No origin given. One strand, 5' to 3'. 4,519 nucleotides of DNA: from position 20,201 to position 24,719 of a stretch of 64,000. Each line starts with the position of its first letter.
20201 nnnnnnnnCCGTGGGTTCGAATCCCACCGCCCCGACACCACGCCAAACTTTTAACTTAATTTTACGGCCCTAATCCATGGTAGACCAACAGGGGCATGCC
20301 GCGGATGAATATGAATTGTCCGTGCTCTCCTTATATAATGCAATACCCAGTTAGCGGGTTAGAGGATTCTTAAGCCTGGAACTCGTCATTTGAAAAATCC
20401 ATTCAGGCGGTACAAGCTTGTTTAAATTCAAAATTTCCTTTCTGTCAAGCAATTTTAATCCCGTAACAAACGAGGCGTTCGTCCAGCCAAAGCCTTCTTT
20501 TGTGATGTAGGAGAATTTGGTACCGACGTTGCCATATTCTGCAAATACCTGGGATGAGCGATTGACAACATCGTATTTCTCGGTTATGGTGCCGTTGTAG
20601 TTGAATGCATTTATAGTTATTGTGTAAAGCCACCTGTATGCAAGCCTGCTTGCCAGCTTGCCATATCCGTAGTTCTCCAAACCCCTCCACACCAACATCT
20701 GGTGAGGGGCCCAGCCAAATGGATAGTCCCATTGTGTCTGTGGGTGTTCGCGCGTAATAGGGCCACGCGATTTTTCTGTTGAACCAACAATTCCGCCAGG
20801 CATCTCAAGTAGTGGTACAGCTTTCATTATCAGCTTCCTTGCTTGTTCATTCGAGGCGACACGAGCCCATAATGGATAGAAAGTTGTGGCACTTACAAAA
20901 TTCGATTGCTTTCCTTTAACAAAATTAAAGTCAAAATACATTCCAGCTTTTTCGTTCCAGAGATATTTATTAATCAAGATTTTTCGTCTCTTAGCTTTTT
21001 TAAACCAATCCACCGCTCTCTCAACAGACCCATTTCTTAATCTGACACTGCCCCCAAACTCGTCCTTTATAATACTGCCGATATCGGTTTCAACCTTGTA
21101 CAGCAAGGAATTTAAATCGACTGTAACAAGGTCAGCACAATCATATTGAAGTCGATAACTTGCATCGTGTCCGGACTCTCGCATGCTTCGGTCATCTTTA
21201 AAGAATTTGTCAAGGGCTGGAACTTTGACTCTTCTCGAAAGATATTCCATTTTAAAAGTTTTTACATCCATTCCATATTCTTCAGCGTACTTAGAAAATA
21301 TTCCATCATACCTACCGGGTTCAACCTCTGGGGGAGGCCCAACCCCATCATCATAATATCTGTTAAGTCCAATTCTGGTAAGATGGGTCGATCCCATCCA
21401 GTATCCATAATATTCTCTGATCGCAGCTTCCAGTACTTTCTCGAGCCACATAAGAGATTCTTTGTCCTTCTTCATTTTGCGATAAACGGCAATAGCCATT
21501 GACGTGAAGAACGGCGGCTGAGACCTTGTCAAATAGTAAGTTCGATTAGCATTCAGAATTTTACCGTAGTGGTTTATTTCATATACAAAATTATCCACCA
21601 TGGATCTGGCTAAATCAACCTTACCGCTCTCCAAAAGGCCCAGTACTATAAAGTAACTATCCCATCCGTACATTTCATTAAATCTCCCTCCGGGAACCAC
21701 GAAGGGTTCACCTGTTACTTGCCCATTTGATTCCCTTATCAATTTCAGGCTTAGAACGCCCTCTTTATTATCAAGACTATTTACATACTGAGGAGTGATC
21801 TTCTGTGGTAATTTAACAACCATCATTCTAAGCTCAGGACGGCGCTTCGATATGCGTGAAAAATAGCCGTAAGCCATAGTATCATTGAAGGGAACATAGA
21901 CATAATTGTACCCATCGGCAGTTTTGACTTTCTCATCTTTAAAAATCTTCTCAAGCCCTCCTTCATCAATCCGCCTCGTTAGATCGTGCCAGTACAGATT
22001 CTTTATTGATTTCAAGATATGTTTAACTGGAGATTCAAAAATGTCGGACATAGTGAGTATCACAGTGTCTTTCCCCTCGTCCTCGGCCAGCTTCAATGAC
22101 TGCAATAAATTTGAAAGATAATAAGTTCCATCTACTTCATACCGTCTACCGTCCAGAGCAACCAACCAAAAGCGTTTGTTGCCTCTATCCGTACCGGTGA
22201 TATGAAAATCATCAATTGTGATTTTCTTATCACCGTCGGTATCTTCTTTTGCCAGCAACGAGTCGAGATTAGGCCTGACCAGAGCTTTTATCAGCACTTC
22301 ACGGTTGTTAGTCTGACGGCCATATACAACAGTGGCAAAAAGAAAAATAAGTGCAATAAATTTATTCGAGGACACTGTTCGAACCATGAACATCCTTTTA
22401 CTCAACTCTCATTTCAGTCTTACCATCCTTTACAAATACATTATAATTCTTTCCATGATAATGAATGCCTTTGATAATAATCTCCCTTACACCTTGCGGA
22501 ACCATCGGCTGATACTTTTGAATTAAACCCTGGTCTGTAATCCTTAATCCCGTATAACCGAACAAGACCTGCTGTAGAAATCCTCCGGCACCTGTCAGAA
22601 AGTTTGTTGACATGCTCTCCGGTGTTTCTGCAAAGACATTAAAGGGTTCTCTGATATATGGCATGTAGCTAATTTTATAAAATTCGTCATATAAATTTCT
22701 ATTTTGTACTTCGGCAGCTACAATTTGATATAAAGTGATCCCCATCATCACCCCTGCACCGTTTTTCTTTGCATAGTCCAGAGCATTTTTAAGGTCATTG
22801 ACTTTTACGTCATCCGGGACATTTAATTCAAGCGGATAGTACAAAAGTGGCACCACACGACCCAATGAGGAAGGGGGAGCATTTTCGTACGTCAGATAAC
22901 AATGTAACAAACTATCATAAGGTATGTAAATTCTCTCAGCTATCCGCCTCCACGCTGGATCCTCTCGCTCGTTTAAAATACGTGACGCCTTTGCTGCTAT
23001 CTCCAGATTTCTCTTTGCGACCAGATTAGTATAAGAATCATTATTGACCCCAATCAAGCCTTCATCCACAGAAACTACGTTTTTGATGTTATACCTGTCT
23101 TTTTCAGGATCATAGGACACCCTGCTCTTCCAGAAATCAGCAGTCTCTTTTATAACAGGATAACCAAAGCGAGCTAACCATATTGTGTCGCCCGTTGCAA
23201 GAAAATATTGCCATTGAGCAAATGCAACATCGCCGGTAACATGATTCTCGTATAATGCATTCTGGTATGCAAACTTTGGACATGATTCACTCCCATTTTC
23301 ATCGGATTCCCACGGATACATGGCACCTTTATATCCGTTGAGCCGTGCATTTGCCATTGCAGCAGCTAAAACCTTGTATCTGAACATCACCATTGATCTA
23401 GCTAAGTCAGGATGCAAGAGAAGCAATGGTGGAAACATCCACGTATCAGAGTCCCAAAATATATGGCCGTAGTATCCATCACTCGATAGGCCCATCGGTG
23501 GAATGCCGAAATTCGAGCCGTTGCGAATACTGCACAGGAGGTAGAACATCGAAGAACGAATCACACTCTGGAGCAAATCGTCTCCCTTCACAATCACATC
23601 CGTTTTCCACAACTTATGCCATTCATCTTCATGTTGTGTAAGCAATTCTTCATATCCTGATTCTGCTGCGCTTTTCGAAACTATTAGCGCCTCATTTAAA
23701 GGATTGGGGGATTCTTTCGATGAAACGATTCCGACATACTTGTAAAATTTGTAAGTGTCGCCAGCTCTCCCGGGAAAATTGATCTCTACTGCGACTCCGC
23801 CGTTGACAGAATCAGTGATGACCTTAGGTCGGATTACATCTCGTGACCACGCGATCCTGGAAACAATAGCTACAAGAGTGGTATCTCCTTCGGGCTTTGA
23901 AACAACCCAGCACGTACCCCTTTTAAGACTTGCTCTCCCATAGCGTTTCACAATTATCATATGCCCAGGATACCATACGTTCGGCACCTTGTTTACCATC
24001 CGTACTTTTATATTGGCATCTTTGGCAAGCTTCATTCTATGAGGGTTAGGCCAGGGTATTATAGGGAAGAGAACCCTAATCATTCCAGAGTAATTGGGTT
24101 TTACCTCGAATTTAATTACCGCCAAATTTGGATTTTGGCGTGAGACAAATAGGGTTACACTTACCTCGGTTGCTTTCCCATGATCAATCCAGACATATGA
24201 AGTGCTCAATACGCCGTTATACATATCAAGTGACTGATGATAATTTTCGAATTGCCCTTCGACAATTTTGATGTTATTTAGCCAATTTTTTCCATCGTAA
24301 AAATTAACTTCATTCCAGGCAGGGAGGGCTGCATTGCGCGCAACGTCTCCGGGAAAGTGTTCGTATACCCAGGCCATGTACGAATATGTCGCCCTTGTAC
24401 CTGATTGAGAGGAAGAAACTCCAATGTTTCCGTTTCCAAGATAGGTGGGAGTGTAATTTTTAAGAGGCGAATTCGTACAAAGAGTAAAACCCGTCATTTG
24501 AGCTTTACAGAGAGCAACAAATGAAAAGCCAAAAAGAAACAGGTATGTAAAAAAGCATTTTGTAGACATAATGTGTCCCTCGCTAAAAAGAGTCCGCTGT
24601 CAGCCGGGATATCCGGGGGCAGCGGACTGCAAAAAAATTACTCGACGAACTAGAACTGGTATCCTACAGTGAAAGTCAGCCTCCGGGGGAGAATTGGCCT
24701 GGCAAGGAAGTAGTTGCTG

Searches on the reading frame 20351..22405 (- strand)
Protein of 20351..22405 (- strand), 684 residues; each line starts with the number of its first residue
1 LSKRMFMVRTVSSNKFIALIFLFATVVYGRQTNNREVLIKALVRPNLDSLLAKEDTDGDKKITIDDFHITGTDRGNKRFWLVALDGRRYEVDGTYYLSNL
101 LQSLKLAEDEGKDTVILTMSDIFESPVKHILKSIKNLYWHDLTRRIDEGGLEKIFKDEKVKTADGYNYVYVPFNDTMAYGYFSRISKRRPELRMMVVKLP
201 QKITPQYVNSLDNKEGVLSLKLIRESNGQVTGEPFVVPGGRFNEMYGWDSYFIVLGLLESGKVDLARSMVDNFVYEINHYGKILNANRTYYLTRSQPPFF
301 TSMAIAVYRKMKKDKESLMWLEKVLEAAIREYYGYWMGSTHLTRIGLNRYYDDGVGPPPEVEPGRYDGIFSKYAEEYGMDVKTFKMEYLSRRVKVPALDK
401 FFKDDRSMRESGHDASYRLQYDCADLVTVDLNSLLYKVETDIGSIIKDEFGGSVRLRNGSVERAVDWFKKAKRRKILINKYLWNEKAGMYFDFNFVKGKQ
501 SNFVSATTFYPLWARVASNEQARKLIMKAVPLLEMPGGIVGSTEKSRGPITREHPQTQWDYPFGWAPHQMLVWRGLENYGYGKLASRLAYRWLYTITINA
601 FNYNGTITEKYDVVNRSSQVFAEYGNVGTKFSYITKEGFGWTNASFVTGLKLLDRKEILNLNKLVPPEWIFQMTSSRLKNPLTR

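Call 31: search_protein_families(library=pfam, proteins=[window:20351-22405:-], max_evalue=0.00001)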
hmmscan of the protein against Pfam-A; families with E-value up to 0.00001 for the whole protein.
window:20351-22405:- (684 aa): 3 families
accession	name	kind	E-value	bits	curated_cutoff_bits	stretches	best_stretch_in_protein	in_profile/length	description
PF01204.24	Trehalase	-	1.4e-148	496.4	21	1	124-653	17-511/512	Trehalase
PF22422.2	MGH1-like_GH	-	1.5e-13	51.5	27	1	247-598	6-330/356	Mannosylglycerate hydrolase MGH1-like glycoside hydrolase domain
PF07492.16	Trehalase_Ca-bi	-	3.3e-06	27.2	25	1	47-66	1-20/30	Neutral trehalase Ca2+ binding domain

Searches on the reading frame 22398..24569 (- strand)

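Call 31: search_protein_families(library=pfam, proteins=[window:22398-24569:-], max_evalue=0.00001)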
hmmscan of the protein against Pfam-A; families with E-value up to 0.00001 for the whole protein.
window:22398-24569:- (723 aa): 2 families
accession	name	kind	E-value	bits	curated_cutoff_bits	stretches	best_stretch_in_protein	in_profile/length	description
PF03632.21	Glyco_hydro_65m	-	5.4e-50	170.9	27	1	341-553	4-235/371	Glycosyl hydrolase family 65 central catalytic domain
PF03636.21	Glyco_hydro_65N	-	1.1e-21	78.1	26.6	1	42-285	17-233/233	Glycosyl hydrolase family 65, N-terminal domain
